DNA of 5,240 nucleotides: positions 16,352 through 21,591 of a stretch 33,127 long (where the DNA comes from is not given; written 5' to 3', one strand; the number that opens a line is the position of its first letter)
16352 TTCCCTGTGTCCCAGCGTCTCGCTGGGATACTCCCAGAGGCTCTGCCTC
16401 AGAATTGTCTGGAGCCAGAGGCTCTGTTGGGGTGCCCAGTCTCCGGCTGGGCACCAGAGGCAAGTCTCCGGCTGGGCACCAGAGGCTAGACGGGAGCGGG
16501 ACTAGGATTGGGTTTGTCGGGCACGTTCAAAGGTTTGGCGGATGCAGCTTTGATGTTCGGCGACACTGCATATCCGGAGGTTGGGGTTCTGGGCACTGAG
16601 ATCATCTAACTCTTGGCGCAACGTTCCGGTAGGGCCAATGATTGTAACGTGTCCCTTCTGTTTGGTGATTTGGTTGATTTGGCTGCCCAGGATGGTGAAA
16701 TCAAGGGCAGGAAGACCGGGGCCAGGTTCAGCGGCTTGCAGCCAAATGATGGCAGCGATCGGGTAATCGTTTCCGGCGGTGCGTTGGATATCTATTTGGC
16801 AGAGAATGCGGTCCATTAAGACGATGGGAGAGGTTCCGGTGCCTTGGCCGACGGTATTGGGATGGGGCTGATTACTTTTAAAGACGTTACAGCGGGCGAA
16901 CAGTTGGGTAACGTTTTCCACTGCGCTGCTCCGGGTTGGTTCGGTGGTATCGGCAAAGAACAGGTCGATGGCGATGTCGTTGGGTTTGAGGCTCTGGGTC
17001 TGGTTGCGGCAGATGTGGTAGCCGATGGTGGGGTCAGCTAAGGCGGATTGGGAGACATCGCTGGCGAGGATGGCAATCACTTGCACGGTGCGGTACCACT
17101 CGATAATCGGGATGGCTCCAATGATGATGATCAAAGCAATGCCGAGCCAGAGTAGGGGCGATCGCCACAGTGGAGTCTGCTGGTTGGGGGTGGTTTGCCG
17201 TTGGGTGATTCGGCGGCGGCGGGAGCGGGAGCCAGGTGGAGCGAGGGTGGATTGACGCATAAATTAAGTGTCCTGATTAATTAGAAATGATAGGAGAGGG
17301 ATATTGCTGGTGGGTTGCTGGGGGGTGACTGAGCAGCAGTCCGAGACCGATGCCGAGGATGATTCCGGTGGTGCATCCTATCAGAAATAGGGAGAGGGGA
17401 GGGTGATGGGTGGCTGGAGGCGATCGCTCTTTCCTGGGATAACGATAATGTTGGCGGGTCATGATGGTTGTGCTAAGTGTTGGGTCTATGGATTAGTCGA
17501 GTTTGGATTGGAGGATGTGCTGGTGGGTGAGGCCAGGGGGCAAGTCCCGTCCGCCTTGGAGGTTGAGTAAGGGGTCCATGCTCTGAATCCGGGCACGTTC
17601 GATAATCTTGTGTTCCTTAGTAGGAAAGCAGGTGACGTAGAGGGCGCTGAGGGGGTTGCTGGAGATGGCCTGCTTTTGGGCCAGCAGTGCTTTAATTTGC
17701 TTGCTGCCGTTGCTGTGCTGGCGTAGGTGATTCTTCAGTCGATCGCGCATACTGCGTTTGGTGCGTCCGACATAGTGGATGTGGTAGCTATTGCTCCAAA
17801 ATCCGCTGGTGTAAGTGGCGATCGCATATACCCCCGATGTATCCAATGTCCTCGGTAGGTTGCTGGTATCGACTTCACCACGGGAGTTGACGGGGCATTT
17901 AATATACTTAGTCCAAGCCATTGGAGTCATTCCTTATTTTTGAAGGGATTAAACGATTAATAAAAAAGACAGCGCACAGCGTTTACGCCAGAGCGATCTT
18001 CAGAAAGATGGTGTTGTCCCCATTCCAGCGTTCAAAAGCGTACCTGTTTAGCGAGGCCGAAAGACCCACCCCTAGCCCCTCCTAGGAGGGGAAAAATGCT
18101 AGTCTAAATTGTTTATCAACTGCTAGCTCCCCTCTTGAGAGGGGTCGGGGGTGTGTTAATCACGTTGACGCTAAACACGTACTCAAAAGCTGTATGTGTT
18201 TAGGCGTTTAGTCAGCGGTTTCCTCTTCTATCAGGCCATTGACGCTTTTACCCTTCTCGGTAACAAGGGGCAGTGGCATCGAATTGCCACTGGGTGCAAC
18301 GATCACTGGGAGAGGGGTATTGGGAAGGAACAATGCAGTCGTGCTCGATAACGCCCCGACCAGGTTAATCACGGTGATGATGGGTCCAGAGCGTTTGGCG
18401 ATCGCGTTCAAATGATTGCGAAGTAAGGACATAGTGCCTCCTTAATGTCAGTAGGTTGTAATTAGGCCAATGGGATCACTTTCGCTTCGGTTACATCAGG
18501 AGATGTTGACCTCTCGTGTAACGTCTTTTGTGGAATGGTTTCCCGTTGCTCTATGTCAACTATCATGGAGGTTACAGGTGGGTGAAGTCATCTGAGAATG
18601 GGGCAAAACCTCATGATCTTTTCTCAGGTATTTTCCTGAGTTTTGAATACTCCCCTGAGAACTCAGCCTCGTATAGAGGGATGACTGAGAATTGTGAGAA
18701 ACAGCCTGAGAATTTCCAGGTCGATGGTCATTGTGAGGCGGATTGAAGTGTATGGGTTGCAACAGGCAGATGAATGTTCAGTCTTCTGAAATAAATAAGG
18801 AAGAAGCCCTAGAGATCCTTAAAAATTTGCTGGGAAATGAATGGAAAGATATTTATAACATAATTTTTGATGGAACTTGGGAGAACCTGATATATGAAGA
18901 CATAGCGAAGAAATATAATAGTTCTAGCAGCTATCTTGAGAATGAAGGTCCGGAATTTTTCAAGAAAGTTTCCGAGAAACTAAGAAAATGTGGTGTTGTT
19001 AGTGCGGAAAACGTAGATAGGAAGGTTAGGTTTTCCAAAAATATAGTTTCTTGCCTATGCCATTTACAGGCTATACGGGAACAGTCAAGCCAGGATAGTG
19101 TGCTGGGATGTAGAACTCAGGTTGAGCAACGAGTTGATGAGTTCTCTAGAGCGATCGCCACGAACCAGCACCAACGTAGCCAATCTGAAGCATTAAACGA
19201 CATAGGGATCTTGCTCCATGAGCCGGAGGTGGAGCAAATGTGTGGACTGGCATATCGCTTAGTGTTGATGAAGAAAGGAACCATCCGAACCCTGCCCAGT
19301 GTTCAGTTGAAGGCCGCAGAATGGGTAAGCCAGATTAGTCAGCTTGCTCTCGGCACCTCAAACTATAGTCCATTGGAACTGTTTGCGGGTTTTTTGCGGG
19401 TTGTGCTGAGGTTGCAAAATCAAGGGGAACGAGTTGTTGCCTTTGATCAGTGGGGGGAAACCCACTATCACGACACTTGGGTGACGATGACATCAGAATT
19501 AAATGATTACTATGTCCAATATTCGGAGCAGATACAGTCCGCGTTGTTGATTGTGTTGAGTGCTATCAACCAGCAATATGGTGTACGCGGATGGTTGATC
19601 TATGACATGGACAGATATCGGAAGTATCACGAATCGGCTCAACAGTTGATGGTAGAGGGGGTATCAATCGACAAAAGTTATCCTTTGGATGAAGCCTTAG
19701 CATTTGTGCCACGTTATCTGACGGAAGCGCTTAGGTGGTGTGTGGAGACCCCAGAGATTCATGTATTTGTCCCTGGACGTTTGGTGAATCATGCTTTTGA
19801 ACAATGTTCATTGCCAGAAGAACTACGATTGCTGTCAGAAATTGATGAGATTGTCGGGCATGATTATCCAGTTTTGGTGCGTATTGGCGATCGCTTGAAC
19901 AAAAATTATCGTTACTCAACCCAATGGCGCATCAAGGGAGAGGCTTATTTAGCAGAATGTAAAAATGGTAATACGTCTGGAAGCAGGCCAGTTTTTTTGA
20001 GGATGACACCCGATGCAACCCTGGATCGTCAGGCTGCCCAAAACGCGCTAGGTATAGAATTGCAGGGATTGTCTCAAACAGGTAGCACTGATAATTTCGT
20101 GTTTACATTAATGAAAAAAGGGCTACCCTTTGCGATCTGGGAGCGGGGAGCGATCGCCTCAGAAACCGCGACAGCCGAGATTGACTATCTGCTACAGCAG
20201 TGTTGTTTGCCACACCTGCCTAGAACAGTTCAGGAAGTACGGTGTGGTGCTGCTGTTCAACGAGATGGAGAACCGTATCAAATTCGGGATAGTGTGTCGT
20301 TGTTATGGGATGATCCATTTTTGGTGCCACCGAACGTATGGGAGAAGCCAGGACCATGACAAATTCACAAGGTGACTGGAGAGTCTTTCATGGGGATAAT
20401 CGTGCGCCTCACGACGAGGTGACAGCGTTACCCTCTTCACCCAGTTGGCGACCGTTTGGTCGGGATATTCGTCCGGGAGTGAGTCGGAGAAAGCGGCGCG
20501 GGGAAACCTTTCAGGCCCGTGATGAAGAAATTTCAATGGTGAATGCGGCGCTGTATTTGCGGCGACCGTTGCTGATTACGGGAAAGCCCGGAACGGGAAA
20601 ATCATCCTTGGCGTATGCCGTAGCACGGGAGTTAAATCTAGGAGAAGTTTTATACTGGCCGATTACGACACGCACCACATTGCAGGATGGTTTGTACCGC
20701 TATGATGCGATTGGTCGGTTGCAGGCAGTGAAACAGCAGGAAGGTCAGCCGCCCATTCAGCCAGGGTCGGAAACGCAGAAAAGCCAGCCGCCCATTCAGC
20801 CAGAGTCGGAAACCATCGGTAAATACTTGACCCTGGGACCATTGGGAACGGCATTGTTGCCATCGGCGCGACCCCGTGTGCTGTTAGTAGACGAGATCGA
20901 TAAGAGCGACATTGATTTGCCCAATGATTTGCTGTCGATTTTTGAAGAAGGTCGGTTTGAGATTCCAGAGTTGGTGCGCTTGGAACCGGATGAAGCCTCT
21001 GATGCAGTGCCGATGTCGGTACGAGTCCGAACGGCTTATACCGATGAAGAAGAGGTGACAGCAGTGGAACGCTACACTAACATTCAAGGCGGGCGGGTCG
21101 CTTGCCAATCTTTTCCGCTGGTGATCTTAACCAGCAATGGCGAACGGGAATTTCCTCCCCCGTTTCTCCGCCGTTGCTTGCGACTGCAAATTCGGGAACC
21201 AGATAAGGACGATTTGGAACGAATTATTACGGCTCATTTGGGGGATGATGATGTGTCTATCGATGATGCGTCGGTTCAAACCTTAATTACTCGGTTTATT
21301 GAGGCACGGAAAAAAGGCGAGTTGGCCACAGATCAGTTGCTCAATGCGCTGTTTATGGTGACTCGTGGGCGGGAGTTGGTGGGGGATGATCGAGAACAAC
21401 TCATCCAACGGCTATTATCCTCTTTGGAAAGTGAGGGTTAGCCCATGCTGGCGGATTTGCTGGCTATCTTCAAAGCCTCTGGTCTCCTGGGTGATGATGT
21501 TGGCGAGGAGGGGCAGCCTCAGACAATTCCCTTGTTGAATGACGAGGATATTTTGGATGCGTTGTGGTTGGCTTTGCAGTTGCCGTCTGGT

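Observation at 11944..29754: CIS baseplate and spike gene set split in two by about 11.9 kb of accessory DNA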

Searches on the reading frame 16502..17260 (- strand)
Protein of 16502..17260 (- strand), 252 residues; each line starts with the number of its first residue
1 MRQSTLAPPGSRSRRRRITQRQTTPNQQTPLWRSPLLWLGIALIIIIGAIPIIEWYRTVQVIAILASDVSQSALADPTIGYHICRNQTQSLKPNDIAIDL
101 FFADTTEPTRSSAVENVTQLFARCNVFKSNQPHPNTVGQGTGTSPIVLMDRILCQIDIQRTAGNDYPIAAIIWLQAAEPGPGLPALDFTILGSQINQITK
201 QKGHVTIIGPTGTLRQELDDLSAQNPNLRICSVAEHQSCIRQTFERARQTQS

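Call 4: search_protein_families(library=pfam, proteins=[window:16502-17260:-], max_evalue=0.01)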
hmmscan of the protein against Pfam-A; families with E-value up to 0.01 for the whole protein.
window:16502-17260:- (252 aa): 0 families

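Call 31: search_protein_families(library=padloc, proteins=[window:16502-17260:-], max_evalue=0.01)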
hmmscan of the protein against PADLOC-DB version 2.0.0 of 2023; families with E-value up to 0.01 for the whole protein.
window:16502-17260:- (252 aa): 0 families

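Call 32: search_protein_families(library=ncbifam, proteins=[window:16502-17260:-], max_evalue=0.01)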
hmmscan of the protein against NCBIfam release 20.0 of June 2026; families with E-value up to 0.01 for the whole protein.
window:16502-17260:- (252 aa): 0 families
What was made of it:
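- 16502..17260 (-): 252-aa protein with an N-terminal membrane anchor, partner of the 416-aa protein. No family hit (calls 4, 31, 32).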

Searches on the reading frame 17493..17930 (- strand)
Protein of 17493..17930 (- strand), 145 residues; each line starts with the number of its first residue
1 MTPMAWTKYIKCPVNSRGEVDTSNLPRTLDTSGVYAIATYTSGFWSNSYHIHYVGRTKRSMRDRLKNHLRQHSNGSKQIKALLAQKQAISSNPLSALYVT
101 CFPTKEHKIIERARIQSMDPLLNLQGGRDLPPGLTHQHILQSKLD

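Call 4: search_protein_families(library=pfam, proteins=[window:17493-17930:-], max_evalue=0.01)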
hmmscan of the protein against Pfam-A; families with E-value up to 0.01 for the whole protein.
window:17493-17930:- (145 aa): 2 families
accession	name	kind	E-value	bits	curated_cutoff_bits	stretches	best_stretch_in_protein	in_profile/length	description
PF20815.3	GIY_YIG_2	-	3.9e-06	27.3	22.4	1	46-76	28-60/153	GIY-YIG catalytic domain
PF09475.16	Dot_icm_IcmQ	-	0.0086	16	25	0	42-114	12-83/179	Dot/Icm secretion system protein (dot_icm_IcmQ)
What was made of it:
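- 17493..17930 (-): Small GIY-YIG nuclease-like gene. Pfam GIY_YIG_2, E 3.9e-6 (call 4).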

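Call 31: search_protein_families(library=padloc, proteins=[window:17493-17930:-], max_evalue=0.01)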
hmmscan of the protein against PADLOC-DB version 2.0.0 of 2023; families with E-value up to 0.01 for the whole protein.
window:17493-17930:- (145 aa): 1 family
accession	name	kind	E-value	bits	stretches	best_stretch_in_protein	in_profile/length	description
PDLC04921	PDC-S14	-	0.00016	19.1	1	21-75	38-89/280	-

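Call 32: search_protein_families(library=ncbifam, proteins=[window:17493-17930:-], max_evalue=0.01)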
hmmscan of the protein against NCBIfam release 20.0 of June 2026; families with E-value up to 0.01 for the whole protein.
window:17493-17930:- (145 aa): 1 family
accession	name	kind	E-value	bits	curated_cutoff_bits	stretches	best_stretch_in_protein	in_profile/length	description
TIGR01453.1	grpIintron_endo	subfamily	0.00044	20.3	56.05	1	49-136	12-99/215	group I intron endonuclease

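Call 84: find_encoding_contigs(protein=window:17493-17930:-, flank=10000, max_places=5)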
Protein window:17493-17930:- (145 aa): no gene with exactly this product is on record in the collection.

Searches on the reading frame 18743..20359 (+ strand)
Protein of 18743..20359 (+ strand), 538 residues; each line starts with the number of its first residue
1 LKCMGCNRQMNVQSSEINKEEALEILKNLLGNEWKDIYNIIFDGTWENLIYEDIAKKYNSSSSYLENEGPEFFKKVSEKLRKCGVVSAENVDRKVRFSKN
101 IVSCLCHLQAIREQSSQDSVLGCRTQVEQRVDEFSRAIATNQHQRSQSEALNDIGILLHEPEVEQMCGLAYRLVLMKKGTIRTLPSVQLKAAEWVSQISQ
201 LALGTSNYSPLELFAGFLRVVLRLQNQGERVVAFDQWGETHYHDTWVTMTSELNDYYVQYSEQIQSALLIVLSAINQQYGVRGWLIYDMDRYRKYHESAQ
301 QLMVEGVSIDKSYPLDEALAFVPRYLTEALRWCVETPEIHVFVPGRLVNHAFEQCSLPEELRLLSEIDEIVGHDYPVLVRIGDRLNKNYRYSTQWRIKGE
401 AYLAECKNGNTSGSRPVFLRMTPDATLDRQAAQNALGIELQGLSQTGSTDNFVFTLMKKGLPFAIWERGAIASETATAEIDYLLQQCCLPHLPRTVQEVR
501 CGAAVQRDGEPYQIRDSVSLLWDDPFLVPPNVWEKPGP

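Call 4: search_protein_families(library=pfam, proteins=[window:18743-20359:+], max_evalue=0.01)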
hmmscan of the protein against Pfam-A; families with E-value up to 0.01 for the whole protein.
window:18743-20359:+ (538 aa): 1 family
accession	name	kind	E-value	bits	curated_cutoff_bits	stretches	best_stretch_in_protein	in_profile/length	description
PF20028.4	VMAP-C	-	2.6e-22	80.3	27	1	278-525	2-226/226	vWA-MoxR associated protein C-terminal domain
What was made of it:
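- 18743..20359 (+): VMAP protein (VMAP-C domain). This is the lowest-GC part of the window, 44-46%. Pfam PF20028, 80 bits (call 4).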

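Call 31: search_protein_families(library=padloc, proteins=[window:18743-20359:+], max_evalue=0.01)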
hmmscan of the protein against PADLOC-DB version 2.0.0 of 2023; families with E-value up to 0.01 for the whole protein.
window:18743-20359:+ (538 aa): 1 family
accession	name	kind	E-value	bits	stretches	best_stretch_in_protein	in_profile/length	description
PDLC03952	RmrA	-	0.0035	14.2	0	63-117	332-386/395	-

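Call 32: search_protein_families(library=ncbifam, proteins=[window:18743-20359:+], max_evalue=0.01)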
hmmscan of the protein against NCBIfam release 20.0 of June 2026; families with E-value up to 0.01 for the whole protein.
window:18743-20359:+ (538 aa): 0 families

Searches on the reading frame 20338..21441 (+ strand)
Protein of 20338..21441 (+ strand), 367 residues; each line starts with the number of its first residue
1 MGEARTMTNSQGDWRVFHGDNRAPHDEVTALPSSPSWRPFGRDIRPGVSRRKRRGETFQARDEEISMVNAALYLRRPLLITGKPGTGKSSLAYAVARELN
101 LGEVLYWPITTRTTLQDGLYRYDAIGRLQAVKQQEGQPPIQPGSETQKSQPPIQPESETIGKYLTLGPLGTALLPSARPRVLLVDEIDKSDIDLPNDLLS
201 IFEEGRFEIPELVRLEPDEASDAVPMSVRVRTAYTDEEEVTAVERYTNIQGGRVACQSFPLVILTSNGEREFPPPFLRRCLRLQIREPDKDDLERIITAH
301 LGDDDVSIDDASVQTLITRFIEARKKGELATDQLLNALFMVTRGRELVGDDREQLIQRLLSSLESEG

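Call 4: search_protein_families(library=pfam, proteins=[window:20338-21441:+], max_evalue=0.01)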
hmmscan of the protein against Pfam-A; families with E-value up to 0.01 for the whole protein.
window:20338-21441:+ (367 aa): 11 families
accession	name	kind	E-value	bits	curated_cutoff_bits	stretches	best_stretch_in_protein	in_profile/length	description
PF07728.20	AAA_5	-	7.7e-10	39.4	22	1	77-222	1-110/139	AAA domain (dynein-related subfamily)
PF13191.12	AAA_16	-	2.1e-07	32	32.6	1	58-192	2-146/167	AAA ATPase domain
PF00004.35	AAA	-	1.3e-06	29.3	21.2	1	78-100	1-23/131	ATPase family associated with various cellular activities (AAA)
PF07724.20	AAA_2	-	0.00038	21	27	1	175-207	72-104/166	AAA domain (Cdc48 subfamily)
PF13401.12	AAA_22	-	0.00039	21.2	27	1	75-203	5-109/130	AAA domain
PF20030.5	bpMoxR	-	0.00067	19.2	27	1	56-101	12-57/205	MoxR domain in the MoxR-vWA-beta-propeller ternary systems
PF20703.3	nSTAND1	-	0.0016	18.6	27.1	1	54-94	12-52/379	Novel STAND NTPase 1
PF06068.19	TIP49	-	0.0019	17.8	23.8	1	67-100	42-75/347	TIP49 P-loop domain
PF13238.12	AAA_18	-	0.0037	18.1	29.4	1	79-105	2-28/128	AAA domain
PF00158.32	Sigma54_activat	-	0.0051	17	20.2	0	64-97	11-44/168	Sigma-54 interaction domain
PF20720.3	nSTAND3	-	0.0073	16.5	27.2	0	75-99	17-41/155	Novel STAND NTPase 3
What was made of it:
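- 20338..21441 (+): MoxR-type AAA+ ATPase of the ternary system. AAA_5/bpMoxR hits (call 4).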

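Call 31: search_protein_families(library=padloc, proteins=[window:20338-21441:+], max_evalue=0.01)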
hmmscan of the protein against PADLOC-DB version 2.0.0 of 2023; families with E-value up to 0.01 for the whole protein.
window:20338-21441:+ (367 aa): 9 families
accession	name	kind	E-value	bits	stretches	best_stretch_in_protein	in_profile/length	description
PDLC02196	IetA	-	4.7e-06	24.3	1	67-101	114-148/374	-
PDLC02195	IetA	-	9.8e-05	19.8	1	69-102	131-164/395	-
PDLC04232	IetA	-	0.00013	19.5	1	73-101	114-142/330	-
PDLC00915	TRIP13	-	0.0015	16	0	78-98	66-86/302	TRIP13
PDLC04140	mad8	-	0.0016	16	1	73-100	25-52/314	mads_8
PDLC01993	RtcR--CARF_AAA_HTH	-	0.0018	14.8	0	56-94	187-223/523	-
PDLC04702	PDC-M54A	-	0.0042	12.6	1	61-100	304-342/1621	-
PDLC02372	Nhi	-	0.0045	13.7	1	77-102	201-226/470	-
PDLC02350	AbiO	-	0.0046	13.8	1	75-100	192-217/468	AbiO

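Call 32: search_protein_families(library=ncbifam, proteins=[window:20338-21441:+], max_evalue=0.01)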
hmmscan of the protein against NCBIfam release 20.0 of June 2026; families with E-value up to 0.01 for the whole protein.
window:20338-21441:+ (367 aa): 10 families
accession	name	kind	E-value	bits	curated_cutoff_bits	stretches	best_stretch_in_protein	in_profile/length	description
NF047784.1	MadB_ATPase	equivalog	1.3e-16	60.6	475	2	242-303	163-224/298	MadB family AAA-type ATPase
NF042959.1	IteA_antiphage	equivalog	1.6e-05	24.2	510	1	69-101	119-151/367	anti-phage ATPase IteA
NF003232.0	PRK04195.2-2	equivalog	3e-05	23.1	701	1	75-101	36-62/480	replication factor C large subunit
TIGR02640.1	gas_vesic_GvpN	equivalog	0.00031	20.3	266.8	0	74-100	20-46/262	gas vesicle protein GvpN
NF009067.0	PRK12402.1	equivalog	0.00064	18.8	317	0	271-318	167-214/340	replication factor C small subunit 2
TIGR00764.1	lon_rel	equivalog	0.0012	17.6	516.6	1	61-99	23-61/608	ATP-dependent protease LonB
NF003229.0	PRK04195.1-5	equivalog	0.0014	17.4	280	1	75-101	44-70/413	replication factor C large subunit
TIGR00678.1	holB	equivalog_domain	0.0015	18.2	180.6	0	78-100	17-39/188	DNA polymerase III subunit delta'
NF003230.0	PRK04195.1-6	equivalog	0.0067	15.1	441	1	75-100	39-64/494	replication factor C large subunit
NF038308.1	RNA_repair_RtcR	equivalog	0.0078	15.1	650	0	54-95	185-224/530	RNA repair transcriptional activator RtcR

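Call 86: find_encoding_contigs(protein=window:20338-21441:+, flank=10000, max_places=5)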
Protein window:20338-21441:+ (367 aa): no gene with exactly this product is on record in the collection.
